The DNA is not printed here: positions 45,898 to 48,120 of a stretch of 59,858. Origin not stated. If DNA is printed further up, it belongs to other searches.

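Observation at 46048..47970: Unassigned B12-binding radical SAM enzyme is the first gene of the ubiD-ubiX operon: candidate new component of anaerobic quinone biosynthesis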

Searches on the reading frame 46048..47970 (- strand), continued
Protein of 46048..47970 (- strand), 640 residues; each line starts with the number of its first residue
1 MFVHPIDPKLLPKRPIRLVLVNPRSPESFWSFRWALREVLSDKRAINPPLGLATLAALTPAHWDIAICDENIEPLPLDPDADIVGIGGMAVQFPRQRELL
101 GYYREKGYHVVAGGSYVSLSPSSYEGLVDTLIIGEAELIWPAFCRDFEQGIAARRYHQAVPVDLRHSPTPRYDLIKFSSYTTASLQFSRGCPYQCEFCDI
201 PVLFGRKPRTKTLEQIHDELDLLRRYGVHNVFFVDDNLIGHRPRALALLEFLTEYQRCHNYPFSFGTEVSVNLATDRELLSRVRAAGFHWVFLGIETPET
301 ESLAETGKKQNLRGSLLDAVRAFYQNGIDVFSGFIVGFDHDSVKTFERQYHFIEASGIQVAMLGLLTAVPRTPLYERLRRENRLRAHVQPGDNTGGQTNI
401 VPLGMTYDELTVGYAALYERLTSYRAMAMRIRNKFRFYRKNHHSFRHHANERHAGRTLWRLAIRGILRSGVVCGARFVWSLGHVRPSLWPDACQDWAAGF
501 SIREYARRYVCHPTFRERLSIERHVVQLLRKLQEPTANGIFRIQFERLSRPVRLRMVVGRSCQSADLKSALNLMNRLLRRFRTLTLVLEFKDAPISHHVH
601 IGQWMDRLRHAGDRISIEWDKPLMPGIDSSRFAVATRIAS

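Call 11: find_related_loci(query=A1, collection=genome_contigs, flank=10000)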
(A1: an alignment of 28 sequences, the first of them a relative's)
Query A1 (640 aa) in genome_contigs; peptide patterns used: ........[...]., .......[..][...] (x = any residue, [..] = any of these).
600 stretches matched a pattern (row limit reached: there are more); 600 encode a relative of the query (tblastn E <= 1e-3); the best 80 are kept; 80 distinct loci.
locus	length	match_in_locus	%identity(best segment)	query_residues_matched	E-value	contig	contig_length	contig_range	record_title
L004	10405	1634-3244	55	9-546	0e+0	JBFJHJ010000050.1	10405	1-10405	MAG: Gemmatimonadales bacterium isolate Mix_sand16.2022.02.G.53 k141_2209662_length_10405_cov_14.4465, whole genome shot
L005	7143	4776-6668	49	4-632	0e+0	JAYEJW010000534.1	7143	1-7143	MAG: Pseudomonadota bacterium isolate MAG153 MAG153_534, whole genome shotgun sequence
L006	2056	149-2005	49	13-632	0e+0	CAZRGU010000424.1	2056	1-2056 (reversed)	MAG TPA_asm: uncultured Ectothiorhodospiraceae bacterium isolate SRP216583_co2_145 genome assembly, contig: NODE_56863_l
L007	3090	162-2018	50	14-632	0e+0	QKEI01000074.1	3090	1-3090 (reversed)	MAG: Candidatus Muproteobacteria bacterium isolate SZUA-472 scaffold_269379, whole genome shotgun sequence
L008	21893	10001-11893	48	4-634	0e+0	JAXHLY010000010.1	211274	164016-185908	MAG: Gammaproteobacteria bacterium isolate Salar_de_Ascotan_soil_MAG_ASO37 contig_13071_polypolish, whole genome shotgun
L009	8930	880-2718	50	16-632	0e+0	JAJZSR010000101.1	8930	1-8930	MAG: Proteobacteria bacterium isolate SKS3.bin47 NODE_13217_length_8930_cov_2.414518, whole genome shotgun sequence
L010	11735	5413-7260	48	5-623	0e+0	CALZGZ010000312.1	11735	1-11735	MAG: uncultured Gammaproteobacteria bacterium isolate FCS_M_Gamma_077 genome assembly, contig: k121_1198527, whole genom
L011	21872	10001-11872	47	8-632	0e+0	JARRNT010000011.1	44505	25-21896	MAG: Gammaproteobacteria bacterium isolate Spart_131_MAG scaffold_227, whole genome shotgun sequence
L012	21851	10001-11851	50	15-632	0e+0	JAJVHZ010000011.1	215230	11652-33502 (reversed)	MAG: Gammaproteobacteria bacterium isolate Bin_33 c_000000000284, whole genome shotgun sequence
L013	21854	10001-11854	48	16-632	0e+0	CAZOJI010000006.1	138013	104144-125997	MAG TPA_asm: uncultured Gemmatimonadaceae bacterium isolate SRP141376_co2_135 genome assembly, contig: NODE_270_length_1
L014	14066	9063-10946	48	9-637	0e+0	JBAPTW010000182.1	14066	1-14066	MAG: Gammaproteobacteria bacterium isolate MFD01233_ilm_asm_bin41 k127_190731, whole genome shotgun sequence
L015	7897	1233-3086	50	14-632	0e+0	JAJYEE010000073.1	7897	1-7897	MAG: Proteobacteria bacterium isolate DBS1-1.bin143 NODE_17469_length_7897_cov_21.023423, whole genome shotgun sequence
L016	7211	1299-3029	51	11-588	0e+0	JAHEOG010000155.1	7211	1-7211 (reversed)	MAG: Gammaproteobacteria bacterium isolate BinSanityLC-kmean-bin_55-bin_0-refined_6 c_000008430447, whole genome shotgun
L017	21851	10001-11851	49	16-632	0e+0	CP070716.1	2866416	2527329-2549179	MAG: Gemmatimonadota bacterium isolate bin486 chromosome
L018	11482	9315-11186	49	8-632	0e+0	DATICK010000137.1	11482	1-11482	MAG TPA_asm: Sulfuricaulis sp. isolate SMAG_U16314 k141_2320464, whole genome shotgun sequence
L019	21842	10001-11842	50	16-632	0e+0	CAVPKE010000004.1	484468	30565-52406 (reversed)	MAG: uncultured beta proteobacterium isolate MFD10007.bin.2.71 genome assembly, contig: contig_14321, whole genome shotg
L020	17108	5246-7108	48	16-635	0e+0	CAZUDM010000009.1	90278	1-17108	MAG TPA_asm: uncultured Spirochaetia bacterium isolate binchicken_co179_138 genome assembly, contig: NODE_1022_length_90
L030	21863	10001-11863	49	14-634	4e-179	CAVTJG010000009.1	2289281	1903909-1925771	MAG: uncultured beta proteobacterium isolate MFD05684.bin.1.75 genome assembly, contig: contig_21198, whole genome shotg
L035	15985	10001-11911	47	2-632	6e-176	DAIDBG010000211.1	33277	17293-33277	MAG TPA_asm: bacterium isolate clean1860 k141_48738, whole genome shotgun sequence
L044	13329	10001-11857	47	15-634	3e-173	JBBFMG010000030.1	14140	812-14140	MAG: Burkholderiales bacterium isolate Uz-U4-45 NODE_30_length_14140_cov_3.450615, whole genome shotgun sequence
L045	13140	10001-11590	52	16-547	5e-173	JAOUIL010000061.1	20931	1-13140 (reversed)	MAG: Betaproteobacteria bacterium isolate 4_1_Oct_SF_Bin27 4_1_Oct_SF_Bin27_scaffold_761_c1, whole genome shotgun sequen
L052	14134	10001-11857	44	16-632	5e-161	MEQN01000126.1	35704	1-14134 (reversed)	MAG: Betaproteobacteria bacterium RBG_16_58_11 RBG_16_scaffold_6307, whole genome shotgun sequence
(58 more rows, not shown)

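Call 18: find_encoding_contigs(protein=P0002, flank=8000, max_places=2)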
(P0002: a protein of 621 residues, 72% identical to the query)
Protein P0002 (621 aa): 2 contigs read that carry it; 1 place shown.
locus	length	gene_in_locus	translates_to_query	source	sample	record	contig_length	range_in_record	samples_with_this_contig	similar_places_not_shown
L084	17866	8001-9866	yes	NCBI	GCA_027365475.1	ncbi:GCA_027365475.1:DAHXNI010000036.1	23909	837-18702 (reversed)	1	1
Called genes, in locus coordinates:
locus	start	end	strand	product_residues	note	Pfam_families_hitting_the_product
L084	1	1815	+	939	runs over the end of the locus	PF00133:tRNA-synt_1, PF09334:tRNA-synt_1g, PF13603:tRNA-synt_1_2, PF01406:tRNA-synt_1e, PF08264:Anticodon_1, PF06827:zf-FPG_IleRS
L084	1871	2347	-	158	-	-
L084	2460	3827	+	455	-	PF02321:OEP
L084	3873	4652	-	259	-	PF12811:BaxI_1, PF01027:Bax1-I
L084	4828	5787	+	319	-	PF06189:5-nucleotidase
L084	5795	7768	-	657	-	PF05649:Peptidase_M13_N, PF01431:Peptidase_M13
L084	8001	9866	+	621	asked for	PF04055:Radical_SAM, PF13282:DUF4070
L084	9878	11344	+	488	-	PF20695:UbiD_N, PF01977:UbiD, PF20696:UbiD_C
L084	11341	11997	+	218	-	PF02441:Flavoprotein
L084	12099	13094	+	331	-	PF01136:Peptidase_U32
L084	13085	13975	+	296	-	PF01136:Peptidase_U32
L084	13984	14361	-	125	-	PF02036:SCP2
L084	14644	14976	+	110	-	PF01817:CM_2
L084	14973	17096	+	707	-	PF00282:Pyridoxal_deC, PF21391:tyr_de_CO2_C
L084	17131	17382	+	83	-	-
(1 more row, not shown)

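Call 19: find_encoding_contigs(protein=P0004, flank=8000, max_places=2)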
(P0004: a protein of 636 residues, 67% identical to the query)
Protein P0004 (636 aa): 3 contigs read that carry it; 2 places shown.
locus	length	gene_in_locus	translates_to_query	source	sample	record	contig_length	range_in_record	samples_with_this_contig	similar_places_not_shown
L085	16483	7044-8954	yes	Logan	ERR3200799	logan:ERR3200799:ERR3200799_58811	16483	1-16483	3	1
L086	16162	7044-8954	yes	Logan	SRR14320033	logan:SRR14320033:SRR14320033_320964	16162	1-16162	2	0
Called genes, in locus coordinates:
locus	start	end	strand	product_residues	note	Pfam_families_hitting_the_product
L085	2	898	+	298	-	?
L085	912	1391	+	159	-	PF01252:Peptidase_A8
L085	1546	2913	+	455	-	PF02321:OEP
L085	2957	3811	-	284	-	PF12811:BaxI_1, PF01027:Bax1-I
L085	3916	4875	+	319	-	PF06189:5-nucleotidase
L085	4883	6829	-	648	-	PF05649:Peptidase_M13_N, PF01431:Peptidase_M13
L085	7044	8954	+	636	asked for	PF02310:B12-binding (faint), PF04055:Radical_SAM, PF13282:DUF4070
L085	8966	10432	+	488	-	PF20695:UbiD_N, PF01977:UbiD, PF20696:UbiD_C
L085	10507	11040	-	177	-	-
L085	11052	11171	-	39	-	-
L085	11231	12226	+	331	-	PF01136:Peptidase_U32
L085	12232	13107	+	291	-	PF01136:Peptidase_U32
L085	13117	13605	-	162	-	PF02036:SCP2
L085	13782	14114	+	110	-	PF01817:CM_2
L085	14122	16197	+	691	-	PF00282:Pyridoxal_deC, PF21391:tyr_de_CO2_C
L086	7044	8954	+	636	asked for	PF02310:B12-binding (faint), PF04055:Radical_SAM, PF13282:DUF4070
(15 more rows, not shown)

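Call 20: find_encoding_contigs(protein=P0015, flank=8000, max_places=2)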
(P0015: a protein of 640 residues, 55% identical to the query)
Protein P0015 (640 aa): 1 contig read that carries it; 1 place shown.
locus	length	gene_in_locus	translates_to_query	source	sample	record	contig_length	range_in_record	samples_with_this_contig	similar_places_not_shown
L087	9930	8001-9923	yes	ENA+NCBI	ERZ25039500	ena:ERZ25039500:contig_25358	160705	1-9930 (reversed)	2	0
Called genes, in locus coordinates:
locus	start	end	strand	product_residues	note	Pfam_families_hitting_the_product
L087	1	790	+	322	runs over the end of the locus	PF08240:ADH_N, PF00107:ADH_zinc_N, PF13602:ADH_zinc_N_2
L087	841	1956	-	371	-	PF01522:Polysacc_deac_1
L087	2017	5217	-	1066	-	PF14870:PSII_BNR (faint), PF02012:BNR (faint), PF15902:Sortilin-Vps10, PF13088:BNR_2 (faint), PF15902:Sortilin-Vps10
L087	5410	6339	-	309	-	PF03601:Cons_hypoth698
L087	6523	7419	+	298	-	PF00126:HTH_1, PF03466:LysR_substrate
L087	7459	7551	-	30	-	-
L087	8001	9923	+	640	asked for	PF02310:B12-binding (faint), PF04055:Radical_SAM, PF13282:DUF4070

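Call 21: find_encoding_contigs(protein=P0021, flank=8000, max_places=2)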
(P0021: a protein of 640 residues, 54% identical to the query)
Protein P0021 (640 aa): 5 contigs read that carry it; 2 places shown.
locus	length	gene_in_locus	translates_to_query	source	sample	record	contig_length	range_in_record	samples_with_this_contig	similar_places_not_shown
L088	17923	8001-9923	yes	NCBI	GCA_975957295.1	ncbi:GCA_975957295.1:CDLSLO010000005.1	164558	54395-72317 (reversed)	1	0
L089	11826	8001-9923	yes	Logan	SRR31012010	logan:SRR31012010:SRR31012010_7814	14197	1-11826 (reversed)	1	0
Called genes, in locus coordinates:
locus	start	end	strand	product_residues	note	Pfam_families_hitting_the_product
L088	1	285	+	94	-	-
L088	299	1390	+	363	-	PF00924:MS_channel_2nd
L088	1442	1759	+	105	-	-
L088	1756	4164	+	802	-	PF00512:HisKA, PF02518:HATPase_c, PF00072:Response_reg, PF01627:Hpt (weak)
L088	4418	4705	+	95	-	-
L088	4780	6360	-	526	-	PF00890:FAD_binding_2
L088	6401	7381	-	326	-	PF02445:NadA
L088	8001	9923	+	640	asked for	PF02310:B12-binding (weak), PF04055:Radical_SAM, PF13282:DUF4070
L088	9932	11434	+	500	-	PF20695:UbiD_N, PF01977:UbiD, PF20696:UbiD_C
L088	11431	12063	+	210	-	PF02441:Flavoprotein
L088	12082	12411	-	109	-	PF01817:CM_2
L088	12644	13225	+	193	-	PF02036:SCP2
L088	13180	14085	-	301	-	PF01136:Peptidase_U32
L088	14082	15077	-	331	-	PF01136:Peptidase_U32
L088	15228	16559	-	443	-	PF07719:TPR_2 (faint)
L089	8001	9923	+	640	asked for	PF02310:B12-binding (weak), PF04055:Radical_SAM, PF13282:DUF4070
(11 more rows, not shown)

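Call 28: find_encoding_contigs(protein=P0010, flank=8000, max_places=1)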
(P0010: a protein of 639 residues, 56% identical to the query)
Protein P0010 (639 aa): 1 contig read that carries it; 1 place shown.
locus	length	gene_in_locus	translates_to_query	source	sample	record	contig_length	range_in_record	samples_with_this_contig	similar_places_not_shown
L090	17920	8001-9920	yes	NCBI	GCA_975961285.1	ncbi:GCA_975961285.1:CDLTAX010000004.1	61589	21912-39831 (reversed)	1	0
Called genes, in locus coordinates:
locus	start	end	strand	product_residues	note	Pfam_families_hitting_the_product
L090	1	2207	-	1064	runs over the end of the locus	PF25852:DUF6242_C (faint), PF02012:BNR (faint), PF13088:BNR_2 (faint), PF15902:Sortilin-Vps10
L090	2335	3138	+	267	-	PF00027:cNMP_binding, PF13545:HTH_Crp_2, PF00325:Crp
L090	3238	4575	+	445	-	-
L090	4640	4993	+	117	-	PF00034:Cytochrom_C (weak)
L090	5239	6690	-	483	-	PF00890:FAD_binding_2, PF02910:Succ_DH_flav_C (weak)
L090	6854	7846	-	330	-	PF02445:NadA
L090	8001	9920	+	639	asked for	PF02310:B12-binding (weak), PF04055:Radical_SAM, PF13282:DUF4070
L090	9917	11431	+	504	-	PF20695:UbiD_N, PF01977:UbiD, PF20696:UbiD_C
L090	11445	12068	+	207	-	PF02441:Flavoprotein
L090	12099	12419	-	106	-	PF01817:CM_2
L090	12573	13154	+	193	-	PF02036:SCP2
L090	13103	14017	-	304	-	PF01136:Peptidase_U32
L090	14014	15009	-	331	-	PF01136:Peptidase_U32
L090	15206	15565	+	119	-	PF00034:Cytochrom_C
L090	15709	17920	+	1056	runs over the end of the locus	PF02012:BNR (faint), PF13088:BNR_2 (faint), PF24316:Tli3 (faint), PF15902:Sortilin-Vps10, PF02583:Trns_repr_metal (weak)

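Call 29: find_encoding_contigs(protein=P0011, flank=8000, max_places=1)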
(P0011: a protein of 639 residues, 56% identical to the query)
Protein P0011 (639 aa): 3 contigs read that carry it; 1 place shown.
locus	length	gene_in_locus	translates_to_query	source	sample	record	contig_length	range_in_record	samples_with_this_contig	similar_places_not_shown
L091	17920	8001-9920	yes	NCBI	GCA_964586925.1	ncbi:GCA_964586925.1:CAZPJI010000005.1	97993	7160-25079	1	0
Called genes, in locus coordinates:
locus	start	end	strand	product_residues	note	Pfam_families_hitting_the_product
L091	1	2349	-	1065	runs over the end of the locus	PF02012:BNR (faint), PF13088:BNR_2 (faint), PF15902:Sortilin-Vps10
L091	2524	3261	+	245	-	PF00027:cNMP_binding, PF13545:HTH_Crp_2, PF00325:Crp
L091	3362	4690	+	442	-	-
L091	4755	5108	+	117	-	PF00034:Cytochrom_C (weak)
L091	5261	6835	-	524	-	PF00890:FAD_binding_2, PF07992:Pyr_redox_2 (faint), PF02910:Succ_DH_flav_C (weak)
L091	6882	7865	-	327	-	PF02445:NadA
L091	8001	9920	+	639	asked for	PF02310:B12-binding, PF04055:Radical_SAM, PF13282:DUF4070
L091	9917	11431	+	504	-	PF20695:UbiD_N, PF01977:UbiD, PF20696:UbiD_C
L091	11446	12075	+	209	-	PF02441:Flavoprotein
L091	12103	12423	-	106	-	PF01817:CM_2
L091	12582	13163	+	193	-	PF02036:SCP2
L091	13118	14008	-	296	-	PF01136:Peptidase_U32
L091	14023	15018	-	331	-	PF01136:Peptidase_U32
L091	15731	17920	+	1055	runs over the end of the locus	PF13088:BNR_2 (faint), PF24316:Tli3 (faint), PF15902:Sortilin-Vps10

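Call 30: find_encoding_contigs(protein=P0026, flank=8000, max_places=1)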
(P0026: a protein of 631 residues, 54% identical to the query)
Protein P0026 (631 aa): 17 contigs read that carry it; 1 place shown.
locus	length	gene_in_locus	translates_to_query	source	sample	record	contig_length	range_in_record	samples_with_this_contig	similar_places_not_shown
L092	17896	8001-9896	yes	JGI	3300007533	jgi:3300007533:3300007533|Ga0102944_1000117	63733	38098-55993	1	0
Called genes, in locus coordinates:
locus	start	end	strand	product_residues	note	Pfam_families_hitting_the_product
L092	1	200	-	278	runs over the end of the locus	PF00106:adh_short, PF08659:KR, PF13561:adh_short_C2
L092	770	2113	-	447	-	PF13433:Peripla_BP_5 (weak), PF13458:Peripla_BP_6, PF01094:ANF_receptor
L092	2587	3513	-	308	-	PF08240:ADH_N, PF00107:ADH_zinc_N, PF13602:ADH_zinc_N_2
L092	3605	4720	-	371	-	PF00724:Oxidored_FMN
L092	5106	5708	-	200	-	-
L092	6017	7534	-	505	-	PF02113:Peptidase_S13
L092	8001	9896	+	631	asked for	PF02310:B12-binding (weak), PF04055:Radical_SAM, PF13282:DUF4070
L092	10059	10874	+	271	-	PF00561:Abhydrolase_1, PF00975:Thioesterase, PF12146:Hydrolase_4, PF12697:Abhydrolase_6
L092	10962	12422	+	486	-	PF01425:Amidase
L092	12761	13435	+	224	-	PF04185:Phosphoesterase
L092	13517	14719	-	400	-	PF00266:Aminotran_5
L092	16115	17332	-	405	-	PF02771:Acyl-CoA_dh_N, PF02770:Acyl-CoA_dh_M, PF00441:Acyl-CoA_dh_1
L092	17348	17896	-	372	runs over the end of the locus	PF02771:Acyl-CoA_dh_N, PF02770:Acyl-CoA_dh_M, PF00441:Acyl-CoA_dh_1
